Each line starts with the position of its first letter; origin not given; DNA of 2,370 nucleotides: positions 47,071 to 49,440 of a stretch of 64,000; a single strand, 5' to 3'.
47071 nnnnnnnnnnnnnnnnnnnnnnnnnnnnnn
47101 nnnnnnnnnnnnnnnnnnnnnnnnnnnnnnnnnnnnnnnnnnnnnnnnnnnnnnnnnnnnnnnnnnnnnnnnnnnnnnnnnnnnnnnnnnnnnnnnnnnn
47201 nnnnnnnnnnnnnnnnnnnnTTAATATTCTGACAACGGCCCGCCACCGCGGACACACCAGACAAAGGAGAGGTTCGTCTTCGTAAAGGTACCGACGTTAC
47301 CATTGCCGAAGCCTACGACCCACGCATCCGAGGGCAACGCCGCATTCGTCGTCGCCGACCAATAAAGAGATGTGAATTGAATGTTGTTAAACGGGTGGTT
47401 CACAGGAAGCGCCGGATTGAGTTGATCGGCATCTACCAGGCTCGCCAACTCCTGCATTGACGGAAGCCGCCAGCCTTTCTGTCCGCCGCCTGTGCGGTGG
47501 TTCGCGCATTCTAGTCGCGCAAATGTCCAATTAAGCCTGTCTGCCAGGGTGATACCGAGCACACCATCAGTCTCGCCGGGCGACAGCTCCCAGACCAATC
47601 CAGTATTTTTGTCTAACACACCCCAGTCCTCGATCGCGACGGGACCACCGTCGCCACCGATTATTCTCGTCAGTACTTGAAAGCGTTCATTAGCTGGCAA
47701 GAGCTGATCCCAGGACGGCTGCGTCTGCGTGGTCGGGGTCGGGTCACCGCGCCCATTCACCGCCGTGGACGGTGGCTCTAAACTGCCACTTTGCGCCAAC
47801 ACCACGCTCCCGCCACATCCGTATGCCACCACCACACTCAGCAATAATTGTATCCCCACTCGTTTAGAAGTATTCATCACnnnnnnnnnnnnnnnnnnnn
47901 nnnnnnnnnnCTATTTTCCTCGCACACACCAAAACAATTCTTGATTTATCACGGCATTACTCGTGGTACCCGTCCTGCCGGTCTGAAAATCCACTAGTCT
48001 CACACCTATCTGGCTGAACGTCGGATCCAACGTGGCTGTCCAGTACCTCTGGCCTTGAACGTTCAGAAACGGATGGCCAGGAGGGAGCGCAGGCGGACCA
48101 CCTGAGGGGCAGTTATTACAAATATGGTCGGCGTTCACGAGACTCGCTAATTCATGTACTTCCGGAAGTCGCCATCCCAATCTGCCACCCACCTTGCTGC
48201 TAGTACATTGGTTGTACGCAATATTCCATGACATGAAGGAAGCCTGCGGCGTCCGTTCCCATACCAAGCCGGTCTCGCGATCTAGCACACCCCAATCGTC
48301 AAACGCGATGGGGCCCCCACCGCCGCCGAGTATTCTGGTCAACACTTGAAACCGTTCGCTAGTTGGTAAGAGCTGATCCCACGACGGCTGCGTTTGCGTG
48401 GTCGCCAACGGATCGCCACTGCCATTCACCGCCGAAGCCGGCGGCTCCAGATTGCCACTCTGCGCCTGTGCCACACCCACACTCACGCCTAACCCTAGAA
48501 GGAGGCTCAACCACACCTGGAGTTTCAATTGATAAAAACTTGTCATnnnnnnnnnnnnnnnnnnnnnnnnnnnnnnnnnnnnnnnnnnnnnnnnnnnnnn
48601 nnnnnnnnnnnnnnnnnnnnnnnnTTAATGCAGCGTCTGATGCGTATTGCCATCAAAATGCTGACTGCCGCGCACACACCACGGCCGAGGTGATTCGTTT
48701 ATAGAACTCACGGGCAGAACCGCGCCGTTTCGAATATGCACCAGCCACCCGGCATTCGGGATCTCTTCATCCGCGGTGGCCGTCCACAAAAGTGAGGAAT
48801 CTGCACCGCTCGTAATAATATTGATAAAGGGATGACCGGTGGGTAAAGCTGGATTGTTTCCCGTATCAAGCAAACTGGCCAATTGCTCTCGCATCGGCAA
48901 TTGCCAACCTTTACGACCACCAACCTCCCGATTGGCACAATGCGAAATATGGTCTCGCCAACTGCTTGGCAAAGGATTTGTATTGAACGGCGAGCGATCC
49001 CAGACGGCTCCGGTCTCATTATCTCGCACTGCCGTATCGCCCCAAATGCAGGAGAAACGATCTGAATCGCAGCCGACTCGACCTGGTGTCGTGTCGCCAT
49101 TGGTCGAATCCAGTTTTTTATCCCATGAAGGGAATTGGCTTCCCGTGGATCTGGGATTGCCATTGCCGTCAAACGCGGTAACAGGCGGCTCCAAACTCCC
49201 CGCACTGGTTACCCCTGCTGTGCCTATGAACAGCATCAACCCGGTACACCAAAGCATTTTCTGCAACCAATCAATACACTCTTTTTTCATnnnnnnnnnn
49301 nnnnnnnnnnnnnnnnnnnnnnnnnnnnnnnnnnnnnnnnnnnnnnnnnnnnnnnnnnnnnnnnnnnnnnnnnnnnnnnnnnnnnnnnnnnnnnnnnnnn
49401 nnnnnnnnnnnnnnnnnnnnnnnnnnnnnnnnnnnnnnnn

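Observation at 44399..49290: Seven-gene head-to-tail array of secreted DUF1566 paralogs with a conserved leader peptide and a hypervariable C-terminal loop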

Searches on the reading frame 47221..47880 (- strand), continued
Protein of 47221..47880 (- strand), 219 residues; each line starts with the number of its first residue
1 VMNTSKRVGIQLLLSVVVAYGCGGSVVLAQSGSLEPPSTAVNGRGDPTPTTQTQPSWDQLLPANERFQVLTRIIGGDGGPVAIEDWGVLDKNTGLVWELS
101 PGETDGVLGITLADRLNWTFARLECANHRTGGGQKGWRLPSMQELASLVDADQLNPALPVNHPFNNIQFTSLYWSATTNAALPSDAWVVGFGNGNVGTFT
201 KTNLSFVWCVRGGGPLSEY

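Call 40: fold_search(model_id=the predicted structure, library=pdb)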
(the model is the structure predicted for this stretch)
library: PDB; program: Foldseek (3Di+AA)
matches with E <= 10: 377; with E <= 0.001: 1
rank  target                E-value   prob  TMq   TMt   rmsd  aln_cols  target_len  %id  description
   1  8q4e_A                5.5e-05  1.00  0.38  0.61   3.3       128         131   20  Structure of Legionella pneumophila Lcl C-terminal domain (released 2023-12-27)
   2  8oks_B                5.9e-03  1.00  0.33  0.60   9.1       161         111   15  Crystal structure of Bdellovibrio bacteriovorus Bd2740 C-terminal domain (released 2023-10-25)
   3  8oks_A                1.9e-02  0.99  0.31  0.58   8.9       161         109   15  Crystal structure of Bdellovibrio bacteriovorus Bd2740 C-terminal domain (released 2023-10-25)
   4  1v4l_B                2.6e-02  1.00  0.35  0.58   3.7       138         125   12  Crystal structure of a platelet agglutination factor isolated from the venom of Taiwan habu (Trimeresurus mucrosquamat (released 2003-12-02)
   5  4j6q                  2.6e-02  0.92  0.25  0.39  10.1       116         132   14  Crystal structure of calcium2+-free wild-type CD23 lectin domain (crystal form G) (released 2013-08-28)
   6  1iod_B                3.3e-02  0.99  0.32  0.55   5.6       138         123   12  CRYSTAL STRUCTURE OF THE COMPLEX BETWEEN THE COAGULATION FACTOR X BINDING PROTEIN FROM SNAKE VENOM AND THE GLA DOMAIN  (released 2001-06-27)
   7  1oz7_B                3.3e-02  0.98  0.32  0.54   4.8       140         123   14  Crystal structure of Echicetin from the venom of Indian saw-scaled viper (Echis carinatus) at 2.4 resolution (released 2003-12-30)
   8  6xfq_B                3.7e-02  0.98  0.28  0.47   5.2       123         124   16  Structure of a novel antithrombotic agent Agkisacucetin in complex with the platelet glycoprotein Ib receptor (released 2021-06-23)
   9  5ao6_B                3.7e-02  0.85  0.29  0.16  12.0       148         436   14  Endo180 D1-4, trigonal form (released 2015-10-28)
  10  3bdw_C                4.7e-02  0.98  0.28  0.47   3.3       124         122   11  Human CD94/NKG2A (released 2008-01-01)
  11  3bdw_A                4.7e-02  0.98  0.28  0.47   3.4       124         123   11  Human CD94/NKG2A (released 2008-01-01)
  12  5lgk_E                5.0e-02  0.97  0.27  0.52   4.7       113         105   14  Crystal structure of the human IgE-Fc bound to its B cell receptor derCD23 (released 2017-04-05)
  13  5xtw_G                5.0e-02  0.75  0.28  0.15  12.3       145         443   14  Crystal structure of the CysR-CTLD2 fragment of human MR at acidic pH (released 2017-12-27)
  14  6inn_A                5.0e-02  0.72  0.27  0.11  12.5       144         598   15  Crystal structure of the CysR-CTLD3 fragment of human MR at acidic pH (pH 5.6) (released 2019-09-18)
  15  6inn_B                5.0e-02  0.66  0.27  0.11  12.5       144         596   16  Crystal structure of the CysR-CTLD3 fragment of human MR at acidic pH (pH 5.6) (released 2019-09-18)
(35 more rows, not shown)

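Call 47: search_protein_families(library=pfam, proteins=[L015:11718-12095:+], max_evalue=0.01)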
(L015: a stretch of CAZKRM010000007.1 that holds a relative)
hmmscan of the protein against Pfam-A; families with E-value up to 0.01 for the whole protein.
L015:11718-12095:+ (125 aa): 0 families

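Call 48: list_cluster_members(proteins=[P0001, P0012, P0039, P0044])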
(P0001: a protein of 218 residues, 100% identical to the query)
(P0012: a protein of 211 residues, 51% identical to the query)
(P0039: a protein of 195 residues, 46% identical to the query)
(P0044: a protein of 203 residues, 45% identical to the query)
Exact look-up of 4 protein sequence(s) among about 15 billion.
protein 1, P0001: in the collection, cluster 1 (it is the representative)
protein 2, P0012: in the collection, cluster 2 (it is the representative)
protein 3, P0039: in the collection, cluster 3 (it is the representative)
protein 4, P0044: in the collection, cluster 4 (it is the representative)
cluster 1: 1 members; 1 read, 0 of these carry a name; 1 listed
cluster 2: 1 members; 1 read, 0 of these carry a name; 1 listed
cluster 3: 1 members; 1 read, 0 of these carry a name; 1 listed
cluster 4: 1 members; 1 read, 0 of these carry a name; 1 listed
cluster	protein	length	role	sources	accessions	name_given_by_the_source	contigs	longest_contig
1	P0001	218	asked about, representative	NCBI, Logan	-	-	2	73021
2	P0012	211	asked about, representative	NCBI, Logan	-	-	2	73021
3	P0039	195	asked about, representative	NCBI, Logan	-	-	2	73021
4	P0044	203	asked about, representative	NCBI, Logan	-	-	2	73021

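Call 66: search_protein_families(library=ncbifam, proteins=[window:47221-47880:-], max_evalue=0.001)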
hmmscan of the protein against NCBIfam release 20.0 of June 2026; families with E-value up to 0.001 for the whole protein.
window:47221-47880:- (219 aa): 1 family
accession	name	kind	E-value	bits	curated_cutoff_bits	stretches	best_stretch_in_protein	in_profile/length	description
NF047850.1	Lsa25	exception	3.5e-05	23.7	260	1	124-211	121-207/207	surface adhesin Lsa25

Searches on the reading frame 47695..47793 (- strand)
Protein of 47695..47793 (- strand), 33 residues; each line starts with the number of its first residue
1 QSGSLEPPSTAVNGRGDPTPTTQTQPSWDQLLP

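Call 67: search_protein_representatives(alignment_id=A3)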
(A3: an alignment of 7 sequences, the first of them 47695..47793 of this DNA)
Query: 7 sequences, 33 profile positions. Proteins with E-value up to 0.001 (for the whole library): 52; up to 1e-10: 13; up to 1e-30: 0. The best 52 are listed.
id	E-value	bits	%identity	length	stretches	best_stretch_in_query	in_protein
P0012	1.5e-15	73.0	-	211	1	1-33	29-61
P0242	1.7e-15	72.9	-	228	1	1-33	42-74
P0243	6.1e-15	71.1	-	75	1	1-33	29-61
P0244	7.5e-15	70.8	-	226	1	1-33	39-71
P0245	1.6e-14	69.8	-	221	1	1-33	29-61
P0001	1.6e-14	69.7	-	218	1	1-33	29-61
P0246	2.8e-14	69.0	-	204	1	1-32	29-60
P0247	1.9e-13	66.3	-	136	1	2-32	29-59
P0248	2.1e-13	66.2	-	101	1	1-33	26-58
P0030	1.0e-12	64.0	-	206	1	1-33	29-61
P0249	1.1e-12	63.8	-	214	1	1-32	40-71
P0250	1.8e-12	63.2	-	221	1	1-33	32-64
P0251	2.0e-12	63.0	-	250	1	1-33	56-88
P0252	1.4e-10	57.2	-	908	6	9-33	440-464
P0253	2.0e-10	56.6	-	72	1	1-33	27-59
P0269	2.5e-07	46.7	-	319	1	2-33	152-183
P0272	9.7e-07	44.8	-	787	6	15-33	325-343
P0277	8.2e-05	38.7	-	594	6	11-19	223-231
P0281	1.2e-04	38.2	-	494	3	10-33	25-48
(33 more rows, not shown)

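Call 68: search_protein_families(library=pfam, proteins=[P0252, P0272, P0269, P0251, P0277, P0281, P0246, P0250], max_evalue=0.001)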
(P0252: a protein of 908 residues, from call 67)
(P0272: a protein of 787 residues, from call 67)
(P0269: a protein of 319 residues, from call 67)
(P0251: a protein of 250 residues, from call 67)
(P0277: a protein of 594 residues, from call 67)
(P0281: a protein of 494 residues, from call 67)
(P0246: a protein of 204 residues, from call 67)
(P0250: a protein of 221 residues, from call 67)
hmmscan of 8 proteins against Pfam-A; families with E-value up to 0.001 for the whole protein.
P0252 (908 aa): 6 families
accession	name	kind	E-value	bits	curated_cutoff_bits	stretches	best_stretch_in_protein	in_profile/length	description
PF09479.16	Flg_new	-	1.4e-113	371.5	27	9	357-399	1-41/65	Listeria-Bacteroides repeat domain (List_Bact_rpt)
PF18998.6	Flg_new_2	-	2.3e-33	114.4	23.6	1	170-229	11-72/73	Divergent InlB B-repeat domain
PF17510.7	GP44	-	7.7e-08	33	27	0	273-307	51-85/108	Gene product 44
PF13975.11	gag-asp_proteas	-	1.4e-07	32.5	28.2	0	415-457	3-45/92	gag-polyprotein putative aspartyl protease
PF20937.3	FHBP_N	-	1.1e-05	26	27.6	0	552-581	17-47/92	Factor H binding protein, N-terminal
PF14221.11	DUF4330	-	9.6e-05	23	27.6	0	340-395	84-141/167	Domain of unknown function (DUF4330)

P0272 (787 aa): 6 families
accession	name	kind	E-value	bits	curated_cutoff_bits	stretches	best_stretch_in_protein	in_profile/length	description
PF09479.16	Flg_new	-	6.8e-85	279.6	27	8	614-656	1-41/65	Listeria-Bacteroides repeat domain (List_Bact_rpt)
PF18998.6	Flg_new_2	-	3.7e-23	81.7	23.6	1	171-236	3-72/73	Divergent InlB B-repeat domain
PF00963.24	Cohesin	-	8.3e-07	29.7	24.1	1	29-163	7-137/139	Cohesin domain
PF19726.4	DUF6218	-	6.5e-06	26.4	26.8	0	435-482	120-166/229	Family of unknown function (DUF6218)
PF21817.3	CapR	-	0.00024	21.7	24.2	0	329-341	11-23/67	CapR homology domain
PF22069.2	Androglobin_IV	-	0.0003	21.2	27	0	304-338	50-81/109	Androglobin, domain IV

P0269 (319 aa): 3 families
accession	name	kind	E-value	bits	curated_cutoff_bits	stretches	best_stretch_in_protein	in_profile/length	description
PF07603.17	Lcl_C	-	5.9e-23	81.8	34.9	1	196-311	2-117/117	Lcl C-terminal domain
PF23558.1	TPR_P4H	-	0.0001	22.8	27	1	24-96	15-90/91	Prolyl 4-hydroxylase peptide-substrate-binding domain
PF13414.12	TPR_11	-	0.0002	21.4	26.8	0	56-83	2-29/42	TPR repeat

P0251 (250 aa): 1 family
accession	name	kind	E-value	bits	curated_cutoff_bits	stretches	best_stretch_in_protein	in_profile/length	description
PF07603.17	Lcl_C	-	1.3e-15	58.1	34.9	1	116-242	2-117/117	Lcl C-terminal domain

P0277 (594 aa): 3 families
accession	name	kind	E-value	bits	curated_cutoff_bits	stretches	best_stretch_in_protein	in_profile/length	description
PF16656.11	Pur_ac_phosph_N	-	2.2e-12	47.8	30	1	446-526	7-93/93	Purple acid Phosphatase, N-terminal domain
PF00041.27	fn3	-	4e-06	27.4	25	1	439-510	2-69/84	Fibronectin type III domain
PF00404.24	Dockerin_1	-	0.00019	22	22.9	1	533-578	2-44/57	Dockerin type I domain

P0281 (494 aa): 5 families
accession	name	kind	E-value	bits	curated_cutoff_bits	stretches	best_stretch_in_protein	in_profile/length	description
PF09479.16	Flg_new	-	2.3e-76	252.3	27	7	67-109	1-41/65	Listeria-Bacteroides repeat domain (List_Bact_rpt)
PF18998.6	Flg_new_2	-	1.5e-12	47.8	23.6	0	223-255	32-72/73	Divergent InlB B-repeat domain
PF19726.4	DUF6218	-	5.6e-06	26.6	26.8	0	14-57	120-162/229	Family of unknown function (DUF6218)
PF21817.3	CapR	-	0.00013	22.5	24.2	0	281-298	5-22/67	CapR homology domain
PF22069.2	Androglobin_IV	-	0.00017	21.9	27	0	71-109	49-84/109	Androglobin, domain IV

P0246 (204 aa): 1 family
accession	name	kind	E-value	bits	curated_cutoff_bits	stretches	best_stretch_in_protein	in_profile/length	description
PF07603.17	Lcl_C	-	3.3e-18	66.5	34.9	1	75-196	3-117/117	Lcl C-terminal domain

P0250 (221 aa): 1 family
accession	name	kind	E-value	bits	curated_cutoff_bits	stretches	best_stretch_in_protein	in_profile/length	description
PF07603.17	Lcl_C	-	3.7e-17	63.1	34.9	1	86-212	2-117/117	Lcl C-terminal domain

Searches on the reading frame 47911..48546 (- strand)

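Call 3: search_protein_families(library=pfam, proteins=[window:47911-48546:-], max_evalue=0.01)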
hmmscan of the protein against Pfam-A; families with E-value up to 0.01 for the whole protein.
window:47911-48546:- (211 aa): 1 family
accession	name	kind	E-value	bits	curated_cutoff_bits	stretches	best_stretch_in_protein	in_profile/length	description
PF07603.17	Lcl_C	-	8.1e-17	62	34.9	1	87-209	3-117/117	Lcl C-terminal domain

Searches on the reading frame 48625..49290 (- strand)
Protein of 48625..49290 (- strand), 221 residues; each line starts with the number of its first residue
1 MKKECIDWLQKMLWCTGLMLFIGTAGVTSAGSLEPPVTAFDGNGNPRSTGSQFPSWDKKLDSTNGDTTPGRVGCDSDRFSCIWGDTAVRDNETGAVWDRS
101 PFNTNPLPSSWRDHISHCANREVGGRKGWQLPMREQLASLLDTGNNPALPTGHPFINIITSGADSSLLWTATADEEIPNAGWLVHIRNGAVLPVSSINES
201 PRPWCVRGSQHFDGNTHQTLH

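Call 3: search_protein_families(library=pfam, proteins=[window:48625-49290:-], max_evalue=0.01)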
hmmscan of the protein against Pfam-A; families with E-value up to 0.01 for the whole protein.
window:48625-49290:- (221 aa): 1 family
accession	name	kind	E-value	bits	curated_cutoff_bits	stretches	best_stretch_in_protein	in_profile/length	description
PF07603.17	Lcl_C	-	1.6e-14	54.7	34.9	1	87-207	2-117/117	Lcl C-terminal domain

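Call 66: search_protein_families(library=ncbifam, proteins=[window:48625-49290:-], max_evalue=0.001)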
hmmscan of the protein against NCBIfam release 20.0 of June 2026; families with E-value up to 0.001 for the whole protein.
window:48625-49290:- (221 aa): 0 families
